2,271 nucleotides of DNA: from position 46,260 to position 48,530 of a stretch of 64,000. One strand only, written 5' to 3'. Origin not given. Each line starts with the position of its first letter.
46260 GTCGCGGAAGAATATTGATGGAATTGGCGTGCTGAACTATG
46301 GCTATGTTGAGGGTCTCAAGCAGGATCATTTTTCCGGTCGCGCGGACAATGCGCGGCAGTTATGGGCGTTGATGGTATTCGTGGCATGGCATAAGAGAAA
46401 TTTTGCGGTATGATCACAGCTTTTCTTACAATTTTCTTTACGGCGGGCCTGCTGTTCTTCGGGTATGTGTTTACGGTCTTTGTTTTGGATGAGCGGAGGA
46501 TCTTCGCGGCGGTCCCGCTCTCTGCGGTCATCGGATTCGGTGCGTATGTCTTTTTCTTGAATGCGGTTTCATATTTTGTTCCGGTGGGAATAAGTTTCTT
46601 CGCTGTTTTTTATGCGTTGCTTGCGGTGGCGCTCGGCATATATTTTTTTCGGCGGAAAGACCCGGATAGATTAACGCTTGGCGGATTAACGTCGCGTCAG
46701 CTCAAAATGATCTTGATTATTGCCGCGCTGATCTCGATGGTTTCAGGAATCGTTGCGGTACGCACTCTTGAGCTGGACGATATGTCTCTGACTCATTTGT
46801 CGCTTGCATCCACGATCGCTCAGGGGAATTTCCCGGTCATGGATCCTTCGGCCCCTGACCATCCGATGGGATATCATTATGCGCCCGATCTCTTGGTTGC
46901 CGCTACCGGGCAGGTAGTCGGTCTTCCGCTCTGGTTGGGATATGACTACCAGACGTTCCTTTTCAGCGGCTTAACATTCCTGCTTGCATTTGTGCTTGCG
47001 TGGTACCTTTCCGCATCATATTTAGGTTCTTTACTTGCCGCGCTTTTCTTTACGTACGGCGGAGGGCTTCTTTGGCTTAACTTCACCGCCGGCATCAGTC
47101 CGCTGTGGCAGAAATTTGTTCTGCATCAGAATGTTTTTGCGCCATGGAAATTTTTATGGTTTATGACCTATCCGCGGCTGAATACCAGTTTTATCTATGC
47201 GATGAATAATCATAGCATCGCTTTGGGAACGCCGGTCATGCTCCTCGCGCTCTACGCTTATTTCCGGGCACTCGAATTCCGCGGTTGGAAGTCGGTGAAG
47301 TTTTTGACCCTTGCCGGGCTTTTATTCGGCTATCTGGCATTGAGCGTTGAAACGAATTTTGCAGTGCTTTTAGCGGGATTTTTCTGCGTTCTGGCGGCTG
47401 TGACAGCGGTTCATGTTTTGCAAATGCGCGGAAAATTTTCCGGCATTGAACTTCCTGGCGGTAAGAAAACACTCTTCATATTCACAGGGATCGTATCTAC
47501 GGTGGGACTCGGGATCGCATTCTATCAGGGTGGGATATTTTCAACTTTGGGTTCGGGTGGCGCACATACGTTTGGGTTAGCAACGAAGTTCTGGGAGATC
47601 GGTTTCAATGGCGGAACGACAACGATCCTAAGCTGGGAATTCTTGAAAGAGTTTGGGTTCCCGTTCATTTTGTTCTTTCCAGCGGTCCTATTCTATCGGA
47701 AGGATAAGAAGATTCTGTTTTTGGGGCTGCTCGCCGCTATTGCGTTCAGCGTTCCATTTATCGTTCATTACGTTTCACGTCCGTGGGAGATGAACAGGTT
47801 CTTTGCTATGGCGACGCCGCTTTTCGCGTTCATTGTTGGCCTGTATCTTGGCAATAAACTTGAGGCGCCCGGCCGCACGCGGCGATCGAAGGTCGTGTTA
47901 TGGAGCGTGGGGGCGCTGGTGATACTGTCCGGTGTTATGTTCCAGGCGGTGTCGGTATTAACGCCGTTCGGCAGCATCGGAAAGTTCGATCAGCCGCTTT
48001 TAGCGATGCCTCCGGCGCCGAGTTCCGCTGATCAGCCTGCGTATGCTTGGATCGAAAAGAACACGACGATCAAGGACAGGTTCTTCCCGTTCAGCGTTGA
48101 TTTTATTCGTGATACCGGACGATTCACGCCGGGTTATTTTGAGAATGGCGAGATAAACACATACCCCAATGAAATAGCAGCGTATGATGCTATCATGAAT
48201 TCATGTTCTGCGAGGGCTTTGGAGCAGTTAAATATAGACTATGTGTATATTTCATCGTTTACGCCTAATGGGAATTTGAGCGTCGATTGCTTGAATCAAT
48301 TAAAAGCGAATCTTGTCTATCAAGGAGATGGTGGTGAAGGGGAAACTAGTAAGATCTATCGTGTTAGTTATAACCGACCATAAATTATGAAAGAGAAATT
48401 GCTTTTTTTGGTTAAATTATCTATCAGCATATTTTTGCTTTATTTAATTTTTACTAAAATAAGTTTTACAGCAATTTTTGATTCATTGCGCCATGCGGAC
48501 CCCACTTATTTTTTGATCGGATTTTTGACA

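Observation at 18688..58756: ~40-kb glycosylation island with an unusual enzyme inventory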

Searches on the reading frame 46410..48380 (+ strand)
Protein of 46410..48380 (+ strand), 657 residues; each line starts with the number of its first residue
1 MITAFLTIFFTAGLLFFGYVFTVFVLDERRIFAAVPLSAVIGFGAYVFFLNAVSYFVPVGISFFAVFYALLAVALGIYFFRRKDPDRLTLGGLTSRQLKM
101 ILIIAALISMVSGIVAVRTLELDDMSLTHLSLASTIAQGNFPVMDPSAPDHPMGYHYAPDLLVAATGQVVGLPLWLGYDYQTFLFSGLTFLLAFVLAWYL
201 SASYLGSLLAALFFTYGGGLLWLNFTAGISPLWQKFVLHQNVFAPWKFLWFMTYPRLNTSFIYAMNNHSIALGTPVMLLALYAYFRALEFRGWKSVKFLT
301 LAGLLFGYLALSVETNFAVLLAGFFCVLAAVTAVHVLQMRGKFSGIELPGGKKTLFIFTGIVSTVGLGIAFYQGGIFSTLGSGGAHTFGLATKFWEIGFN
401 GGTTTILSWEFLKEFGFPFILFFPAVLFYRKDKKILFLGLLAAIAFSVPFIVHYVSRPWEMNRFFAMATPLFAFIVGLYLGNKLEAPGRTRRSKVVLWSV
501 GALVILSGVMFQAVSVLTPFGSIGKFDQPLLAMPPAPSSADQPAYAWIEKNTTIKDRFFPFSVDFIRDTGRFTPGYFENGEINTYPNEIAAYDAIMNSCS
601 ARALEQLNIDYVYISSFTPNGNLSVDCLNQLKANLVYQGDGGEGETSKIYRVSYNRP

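Call 5: search_protein_families(library=pfam, proteins=[window:46410-48380:+], max_evalue=0.01)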
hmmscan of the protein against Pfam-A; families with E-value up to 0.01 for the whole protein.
window:46410-48380:+ (657 aa): 0 families

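Call 12: search_protein_families(library=ncbifam, proteins=[window:46410-48380:+], max_evalue=0.001)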
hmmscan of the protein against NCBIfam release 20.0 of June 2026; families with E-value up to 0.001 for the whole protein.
window:46410-48380:+ (657 aa): 0 families

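Call 15: find_homologous_proteins(query=window:46410-48380:+, max_evalue=0.001)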
Query window:46410-48380:+ (657 aa): 13 proteins with E <= 0.001 among 8000 candidates.
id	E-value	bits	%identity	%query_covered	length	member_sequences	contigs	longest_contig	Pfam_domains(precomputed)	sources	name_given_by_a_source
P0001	0.0e+0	1466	100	100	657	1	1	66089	-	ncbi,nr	ncbi:hypothetical protein KGO95_03195 [Patescibacteria group bacterium]|nr:hypothetical protein [Pat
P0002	4.4e-172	592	46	99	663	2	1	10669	-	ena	-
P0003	3.4e-170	586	46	97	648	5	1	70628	-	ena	-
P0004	3.7e-165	569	46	99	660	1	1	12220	PF01757.29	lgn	-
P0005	4.9e-163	562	45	98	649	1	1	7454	PF10060.16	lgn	-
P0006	1.1e-153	531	44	98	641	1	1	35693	-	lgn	-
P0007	5.4e-153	529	44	98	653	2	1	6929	-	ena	-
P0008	4.4e-152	526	43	98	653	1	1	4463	-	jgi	-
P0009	1.7e-144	501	41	98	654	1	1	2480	PF10060.16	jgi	-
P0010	1.2e-143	498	42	97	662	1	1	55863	-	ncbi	-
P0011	2.8e-143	497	42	98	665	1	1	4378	-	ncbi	-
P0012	8.9e-105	370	38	84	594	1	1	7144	-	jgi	jgi:hypothetical protein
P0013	3.7e-17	80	29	55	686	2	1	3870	-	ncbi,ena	-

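Call 17: find_encoding_contigs(protein=P0003, flank=10000, max_places=3)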
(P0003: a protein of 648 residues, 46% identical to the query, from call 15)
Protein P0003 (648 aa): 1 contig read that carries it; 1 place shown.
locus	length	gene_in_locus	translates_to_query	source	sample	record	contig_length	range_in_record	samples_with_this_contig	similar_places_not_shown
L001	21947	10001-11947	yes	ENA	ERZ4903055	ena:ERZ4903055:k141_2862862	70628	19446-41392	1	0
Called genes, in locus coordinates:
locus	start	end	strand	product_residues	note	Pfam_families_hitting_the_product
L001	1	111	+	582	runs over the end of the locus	PF13231:PMT_2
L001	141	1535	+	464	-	PF01943:Polysacc_synt, PF13440:Polysacc_synt_3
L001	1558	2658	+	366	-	PF13439:Glyco_transf_4, PF13579:Glyco_trans_4_4, PF00534:Glycos_transf_1, PF13692:Glyco_trans_1_4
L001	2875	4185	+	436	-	PF03721:UDPG_MGDP_dh_N, PF00984:UDPG_MGDP_dh, PF03720:UDPG_MGDP_dh_C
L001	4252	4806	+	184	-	PF00293:NUDIX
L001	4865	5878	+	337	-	PF01073:3Beta_HSD (weak), PF01370:Epimerase, PF02719:Polysacc_synt_2 (faint), PF04321:RmlD_sub_bind, PF16363:GDP_Man_Dehyd, PF07993:NAD_binding_4 (weak)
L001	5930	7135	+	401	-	PF00155:Aminotran_1_2 (faint), PF01041:DegT_DnrJ_EryC1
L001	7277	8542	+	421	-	PF13439:Glyco_transf_4, PF20706:GT4-conflict, PF00534:Glycos_transf_1, PF13692:Glyco_trans_1_4, PF13524:Glyco_trans_1_2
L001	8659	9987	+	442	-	PF04464:Glyphos_transf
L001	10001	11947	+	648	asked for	-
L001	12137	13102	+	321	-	PF00535:Glycos_transf_2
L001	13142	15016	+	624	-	PF13522:GATase_6, PF13537:GATase_7, PF00733:Asn_synthase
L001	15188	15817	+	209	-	PF08241:Methyltransf_11, PF08242:Methyltransf_12, PF13489:Methyltransf_23 (weak), PF13649:Methyltransf_25, PF13847:Methyltransf_31 (weak)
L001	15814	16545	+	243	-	PF05148:Methyltransf_8 (weak), PF01209:Ubie_methyltran, PF13489:Methyltransf_23, PF07021:MetW, PF13847:Methyltransf_31, PF08241:Methyltransf_11, PF08242:Methyltransf_12, PF13649:Methyltransf_25, +1 more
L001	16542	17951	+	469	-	PF04464:Glyphos_transf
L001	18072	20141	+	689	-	PF03102:NeuB, PF08666:SAF, PF01261:AP_endonuc_2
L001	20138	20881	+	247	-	PF02348:CTP_transf_3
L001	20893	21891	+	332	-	PF01408:GFO_IDH_MocA, PF02894:GFO_IDH_MocA_C, PF22725:GFO_IDH_MocA_C3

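Call 18: find_encoding_contigs(protein=P0010, flank=10000, max_places=3)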
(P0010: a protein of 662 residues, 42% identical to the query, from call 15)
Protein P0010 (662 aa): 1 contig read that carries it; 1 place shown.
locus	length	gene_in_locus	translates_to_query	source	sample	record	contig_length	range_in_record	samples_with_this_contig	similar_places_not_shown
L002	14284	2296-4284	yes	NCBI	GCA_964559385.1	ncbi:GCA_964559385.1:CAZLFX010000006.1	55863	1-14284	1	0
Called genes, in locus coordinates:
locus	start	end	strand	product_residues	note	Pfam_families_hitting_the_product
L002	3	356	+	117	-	?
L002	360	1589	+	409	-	PF08421:Methyltransf_13, PF13489:Methyltransf_23 (weak), PF08484:Methyltransf_14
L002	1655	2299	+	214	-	-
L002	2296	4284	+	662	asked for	-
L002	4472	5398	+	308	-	-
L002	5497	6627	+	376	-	PF03102:NeuB, PF08666:SAF (weak)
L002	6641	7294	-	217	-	-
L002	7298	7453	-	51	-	PF19451:DUF5989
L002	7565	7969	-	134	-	PF19588:SxtJ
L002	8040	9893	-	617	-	PF02543:Carbam_trans_N, PF16861:Carbam_trans_C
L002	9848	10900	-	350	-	PF08241:Methyltransf_11, PF13649:Methyltransf_25 (faint), PF13847:Methyltransf_31 (weak)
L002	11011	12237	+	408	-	PF02350:Epimerase_2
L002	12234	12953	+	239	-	PF02348:CTP_transf_3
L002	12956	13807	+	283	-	PF00892:EamA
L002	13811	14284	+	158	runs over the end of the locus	PF07883:Cupin_2 (faint)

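Call 19: find_encoding_contigs(protein=P0001, flank=10000, max_places=3)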
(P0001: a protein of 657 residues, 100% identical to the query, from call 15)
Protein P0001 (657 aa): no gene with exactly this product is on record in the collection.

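Call 20: find_encoding_contigs(protein=P0006, flank=10000, max_places=3)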
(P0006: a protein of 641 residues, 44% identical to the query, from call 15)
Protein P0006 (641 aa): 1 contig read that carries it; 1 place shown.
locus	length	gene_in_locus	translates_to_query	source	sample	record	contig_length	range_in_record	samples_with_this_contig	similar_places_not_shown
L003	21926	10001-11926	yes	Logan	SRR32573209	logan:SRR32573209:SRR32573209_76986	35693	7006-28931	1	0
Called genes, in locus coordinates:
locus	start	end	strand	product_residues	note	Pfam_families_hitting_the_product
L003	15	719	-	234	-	PF13641:Glyco_tranf_2_3 (weak), PF00535:Glycos_transf_2, PF10111:Glyco_tranf_2_2 (weak)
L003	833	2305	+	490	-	PF13231:PMT_2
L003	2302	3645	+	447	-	PF00535:Glycos_transf_2, PF10111:Glyco_tranf_2_2 (weak), PF13641:Glyco_tranf_2_3, PF04138:GtrA_DPMS_TM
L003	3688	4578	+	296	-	PF05175:MTS (weak), PF06325:PrmA (weak), PF13489:Methyltransf_23, PF01209:Ubie_methyltran, PF08241:Methyltransf_11, PF08242:Methyltransf_12, PF13649:Methyltransf_25, PF13847:Methyltransf_31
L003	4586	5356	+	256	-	PF01209:Ubie_methyltran (weak), PF07021:MetW (weak), PF13489:Methyltransf_23, PF13847:Methyltransf_31, PF08241:Methyltransf_11, PF08242:Methyltransf_12 (weak), PF13649:Methyltransf_25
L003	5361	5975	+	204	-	PF13489:Methyltransf_23, PF08241:Methyltransf_11, PF13649:Methyltransf_25, PF13847:Methyltransf_31 (weak)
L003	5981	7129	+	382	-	PF00534:Glycos_transf_1, PF13692:Glyco_trans_1_4, PF13524:Glyco_trans_1_2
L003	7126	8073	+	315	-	PF00535:Glycos_transf_2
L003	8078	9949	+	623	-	PF13522:GATase_6, PF12481:DUF3700 (weak), PF13537:GATase_7, PF00733:Asn_synthase, PF06508:QueC (weak)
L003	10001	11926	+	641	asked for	-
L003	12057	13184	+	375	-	PF01041:DegT_DnrJ_EryC1, PF01212:Beta_elim_lyase (weak), PF00155:Aminotran_1_2 (weak), PF00266:Aminotran_5 (faint), PF01053:Cys_Met_Meta_PP (weak)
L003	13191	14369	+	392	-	PF13439:Glyco_transf_4, PF13579:Glyco_trans_4_4, PF00534:Glycos_transf_1, PF13692:Glyco_trans_1_4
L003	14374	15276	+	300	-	PF07021:MetW (weak), PF13489:Methyltransf_23, PF13847:Methyltransf_31 (weak), PF08241:Methyltransf_11, PF08242:Methyltransf_12, PF13649:Methyltransf_25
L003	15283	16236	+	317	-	PF03706:LPG_synthase_TM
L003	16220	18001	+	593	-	-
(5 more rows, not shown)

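Call 33: predict_structure(alignment_id=A1)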
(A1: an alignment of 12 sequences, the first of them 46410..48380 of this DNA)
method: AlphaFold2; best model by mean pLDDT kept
length: 657 residues; sequences in the alignment: 12
mean_pLDDT: 77.1   pTM: 0.82
mean pLDDT of the five models: 77.1, 76.7, 75.6, 73.5, 69.9
residues with pLDDT >= 90: 172; 70-90: 283; 50-70: 152; < 50: 50
segments of 3 or more residues with pLDDT < 50: 217-222, 247-266, 345-350, 376-385, 580-582
pLDDT, mean of each block of 10 residues (from residue 1): 90 96 91 93 93 89 96 93 73 91 89 69 59 91 85 75 92 85 87 94 92 66 52 67 53 40 49 84 88 84 82 60 70 69 47 69 79 55 54 69 67 70 89 88 83 68 73 90 84 81 71 63 54 76 92 92 88 72 70 86 88 78 69 86 82 68
secondary structure, 60 per line:
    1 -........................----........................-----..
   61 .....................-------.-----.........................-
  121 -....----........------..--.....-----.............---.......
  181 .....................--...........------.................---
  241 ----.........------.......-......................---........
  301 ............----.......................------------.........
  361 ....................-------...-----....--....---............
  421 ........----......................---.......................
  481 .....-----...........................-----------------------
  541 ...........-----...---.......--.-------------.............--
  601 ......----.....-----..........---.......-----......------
elements in order: H2-25 H31-53 H59-81 H95-119 H122-125 H130-137 E148-152 H158-170 H174-201 H204-214 H221-237 H245-253 H260-266 H268-289 H293-312 H317-339 H352-380 E388-390 E396-399 E402-405 H409-428 H433-451 E452-454 H458-485 H491-517 H541-551 E557-559 H563-569 H586-598 H601-606 E611-615 H621-630 E634-640 E646-651

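Call 37: fold_search(model_id=the predicted structure, library=pdb)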
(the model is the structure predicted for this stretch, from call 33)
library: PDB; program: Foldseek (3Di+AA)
matches with E <= 10: 247; with E <= 0.001: 11
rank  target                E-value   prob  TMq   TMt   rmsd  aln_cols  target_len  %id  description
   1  7zli_A                5.1e-07  1.00  0.40  0.40  14.1       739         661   12  Cryo-EM structure of C-mannosyltransferase CeDPY19, in complex with Dol25-P-Man and bound to CMT2-Fab and anti-Fab nan (released 2023-01-11)
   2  7zlg_A                2.2e-06  1.00  0.36  0.36  15.5       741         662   11  Cryo-EM structure of C-mannosyltransferase CeDPY19, in complex with acceptor peptide and bound to CMT2-Fab and anti-Fa (released 2023-01-11)
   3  7zlh_A                2.6e-06  1.00  0.34  0.34  16.9       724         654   12  Cryo-EM structure of C-mannosyltransferase CeDPY19, in apo state, bound to CMT2-Fab and anti-Fab nanobody (released 2023-01-11)
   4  8age_A                1.2e-05  1.00  0.45  0.45  11.0       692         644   12  Structure of yeast oligosaccharylransferase complex with acceptor peptide bound (released 2022-12-07)
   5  6ftg_5                1.4e-05  1.00  0.43  0.44  10.4       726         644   12  Subtomogram average of OST-containing ribosome-translocon complexes from canine rough microsomal membranes (released 2018-03-21)
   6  6s7t_A                2.2e-05  1.00  0.39  0.37  13.9       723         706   15  Cryo-EM structure of human oligosaccharyltransferase complex OST-B (released 2019-12-18)
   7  6ezn_F                4.2e-05  1.00  0.43  0.43  12.8       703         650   13  Cryo-EM structure of the yeast oligosaccharyltransferase (OST) complex (released 2018-01-17)
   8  8if8_B                2.3e-04  1.00  0.47  0.49  13.3       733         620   12  Arabinosyltransferase AftA (released 2023-05-31)
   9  8if8_C                3.7e-04  1.00  0.52  0.56  13.2       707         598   11  Arabinosyltransferase AftA (released 2023-05-31)
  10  6gxc_A                4.4e-04  1.00  0.37  0.35  15.2       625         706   13  Bacterial oligosaccharyltransferase PglB in complex with an inhibitory peptide and a reactive lipid-linked oligosaccha (released 2018-11-14)
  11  3rce_A                5.6e-04  1.00  0.41  0.40   9.9       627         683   11  Bacterial oligosaccharyltransferase PglB (released 2011-06-15)
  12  6w98_A                3.5e-02  1.00  0.45  0.25   8.6       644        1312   13  Single-Particle Cryo-EM Structure of Arabinofuranosyltransferase AftD from Mycobacteria (released 2020-05-13)
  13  28vj_B                1.7e-01  0.13  0.09  0.13  23.7       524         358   12  NorA bound to miniprotein I-23 (released 2026-04-08)
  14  9e61_A                2.3e-01  0.98  0.26  0.24   8.8       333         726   11  Cryo-EM structure of Saccharomyces cerevisiae Pmt4 apo form (released 2025-10-15)
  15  7n98                  3.8e-01  0.07  0.09  0.11  27.8       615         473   10  Cryo-EM structure of MFSD2A (released 2021-08-04)
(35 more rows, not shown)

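Call 41: find_related_loci(query=A1, collection=genome_contigs, flank=10000)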
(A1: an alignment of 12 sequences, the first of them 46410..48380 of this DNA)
Query A1 (657 aa) in genome_contigs; peptide patterns used: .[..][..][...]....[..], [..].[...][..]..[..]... (x = any residue, [..] = any of these).
88 stretches matched a pattern; 24 encode a relative of the query (tblastn E <= 1e-3); 23 distinct loci.
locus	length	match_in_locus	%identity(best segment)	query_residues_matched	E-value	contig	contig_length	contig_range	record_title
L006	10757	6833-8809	45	6-653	3e-170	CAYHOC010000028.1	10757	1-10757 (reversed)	MAG TPA_asm: uncultured Gammaproteobacteria bacterium isolate ERP119705_co14_526 genome assembly, contig: NODE_8379_leng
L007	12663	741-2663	44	12-656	6e-156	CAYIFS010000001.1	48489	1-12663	MAG TPA_asm: uncultured Candidatus Saccharibacteria bacterium isolate ERP119705_co18_679 genome assembly, contig: NODE_6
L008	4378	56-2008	42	15-656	1e-147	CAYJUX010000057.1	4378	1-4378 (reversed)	MAG TPA_asm: uncultured Candidatus Saccharibacteria bacterium isolate ERP125453_co1_304 genome assembly, contig: NODE_27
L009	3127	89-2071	42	1-653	1e-149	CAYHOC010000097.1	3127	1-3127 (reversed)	MAG TPA_asm: uncultured Gammaproteobacteria bacterium isolate ERP119705_co14_526 genome assembly, contig: NODE_73417_len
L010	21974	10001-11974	39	7-655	4e-134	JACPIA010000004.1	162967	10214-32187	MAG: Candidatus Vogelbacteria bacterium isolate NC_groundwater_428_Ag_B-0.1um_43_89 GD18-4_B1_scaffold_771917, whole gen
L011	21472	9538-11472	38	6-653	4e-120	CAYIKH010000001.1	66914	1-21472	MAG TPA_asm: uncultured Candidatus Saccharibacteria bacterium isolate ERP119705_co21_58 genome assembly, contig: NODE_32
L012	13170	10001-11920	40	1-649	9e-120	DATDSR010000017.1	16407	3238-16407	MAG TPA_asm: Candidatus Paceibacterota bacterium isolate SMAG_U8008 k141_541907, whole genome shotgun sequence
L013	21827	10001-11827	38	8-615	2e-117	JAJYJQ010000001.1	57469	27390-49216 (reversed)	MAG: bacterium isolate DBS2-1.bin164 NODE_887_length_57469_cov_1.763768, whole genome shotgun sequence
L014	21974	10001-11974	39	5-657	1e-136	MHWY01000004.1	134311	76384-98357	MAG: Candidatus Zambryskibacteria bacterium RIFOXYD1_FULL_40_13 rifoxyd1_full_scaffold_172, whole genome shotgun sequenc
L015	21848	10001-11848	34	16-635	4e-100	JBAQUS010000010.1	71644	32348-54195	MAG: Minisyncoccia bacterium isolate MFD03283_ilm_asm_bin6 k127_46274, whole genome shotgun sequence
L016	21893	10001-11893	33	23-653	4e-78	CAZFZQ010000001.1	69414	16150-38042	MAG TPA_asm: uncultured Gammaproteobacteria bacterium isolate binchicken_co266_189 genome assembly, contig: NODE_859_len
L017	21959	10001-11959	29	17-653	1e-63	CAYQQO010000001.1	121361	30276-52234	MAG TPA_asm: uncultured Candidatus Saccharibacteria bacterium isolate SRP141376_co2_317 genome assembly, contig: NODE_35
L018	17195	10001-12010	30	1-653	1e-60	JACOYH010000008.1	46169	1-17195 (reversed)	MAG: Candidatus Nealsonbacteria bacterium isolate NC_groundwater_174_Ag_S-0.1um_45_15 S4_GD2017_2_S1_scaffold_996, whole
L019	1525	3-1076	37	307-656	7e-62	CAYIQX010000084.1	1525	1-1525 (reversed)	MAG TPA_asm: uncultured Candidatus Saccharibacteria bacterium isolate ERP119705_co25_682 genome assembly, contig: NODE_2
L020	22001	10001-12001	30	6-652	5e-55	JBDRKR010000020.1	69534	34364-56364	MAG: Candidatus Nealsonbacteria bacterium isolate MEGAHIT-group-1.73 k141_4098910, whole genome shotgun sequence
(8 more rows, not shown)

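Call 63: search_protein_families(library=pfam, alignment_id=A1, max_evalue=1)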
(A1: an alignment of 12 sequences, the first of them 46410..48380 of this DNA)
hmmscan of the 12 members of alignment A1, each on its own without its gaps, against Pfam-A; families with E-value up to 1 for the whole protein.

A. member 1, window:46410-48380:+ (657 aa): 0 families

B. families by the number of members that match (of 12 scanned): 6 families
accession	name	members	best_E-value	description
PF10060.15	DUF2298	6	9.5e-07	Uncharacterized membrane protein (DUF2298)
PF01757.29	Acyl_transf_3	2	3.9e-08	Acyltransferase domain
PF20394.4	DUF6688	1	0.0054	DUF6688 N-terminal domain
PF06979.18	TMEM70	1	0.26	TMEM70/TMEM186/TMEM223 protein family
PF01786.24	AOX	1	0.4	Alternative oxidase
PF03918.19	CcmH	1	0.79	Cytochrome C biogenesis protein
